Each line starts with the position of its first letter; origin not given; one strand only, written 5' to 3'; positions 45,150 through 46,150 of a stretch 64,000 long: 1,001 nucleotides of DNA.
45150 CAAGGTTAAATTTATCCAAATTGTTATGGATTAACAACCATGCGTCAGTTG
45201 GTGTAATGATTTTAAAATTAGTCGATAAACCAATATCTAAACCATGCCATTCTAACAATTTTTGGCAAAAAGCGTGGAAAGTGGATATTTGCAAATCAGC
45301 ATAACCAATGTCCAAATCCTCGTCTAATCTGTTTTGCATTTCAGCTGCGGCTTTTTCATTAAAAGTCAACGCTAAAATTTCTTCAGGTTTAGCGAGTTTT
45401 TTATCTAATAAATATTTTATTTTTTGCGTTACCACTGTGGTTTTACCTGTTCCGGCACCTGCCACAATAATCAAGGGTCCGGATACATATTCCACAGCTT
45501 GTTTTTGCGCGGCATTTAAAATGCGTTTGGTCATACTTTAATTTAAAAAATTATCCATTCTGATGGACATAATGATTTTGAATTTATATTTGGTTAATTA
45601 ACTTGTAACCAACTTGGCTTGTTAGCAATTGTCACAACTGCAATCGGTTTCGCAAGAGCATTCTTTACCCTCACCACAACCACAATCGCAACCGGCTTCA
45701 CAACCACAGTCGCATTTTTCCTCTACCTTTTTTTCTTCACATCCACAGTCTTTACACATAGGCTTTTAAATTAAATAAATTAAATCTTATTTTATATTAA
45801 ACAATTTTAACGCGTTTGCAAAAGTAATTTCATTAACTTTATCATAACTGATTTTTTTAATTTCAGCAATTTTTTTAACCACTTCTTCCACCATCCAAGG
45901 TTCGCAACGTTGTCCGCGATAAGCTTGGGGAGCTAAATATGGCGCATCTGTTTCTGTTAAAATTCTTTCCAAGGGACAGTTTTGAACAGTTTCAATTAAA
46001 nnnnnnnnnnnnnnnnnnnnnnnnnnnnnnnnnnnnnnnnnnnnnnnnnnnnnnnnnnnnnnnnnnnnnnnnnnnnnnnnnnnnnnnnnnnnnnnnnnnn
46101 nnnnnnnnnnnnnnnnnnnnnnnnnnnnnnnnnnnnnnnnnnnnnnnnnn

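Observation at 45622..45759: Unannotated 45-aa metallothionein-like ORF (15 Cys) between tatD and the helicase-nuclease gene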

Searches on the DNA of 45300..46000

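Call 88: search_rna_families(source=window, start=45300, end=46000, threshold=evalue, max_evalue=1)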
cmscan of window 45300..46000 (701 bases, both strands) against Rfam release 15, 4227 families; matches with E-value up to 1: 0.
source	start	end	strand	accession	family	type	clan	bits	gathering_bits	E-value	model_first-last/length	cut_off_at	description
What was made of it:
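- No Rfam family matches the region (call 88).
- Tried and rejected: No match (call 88).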
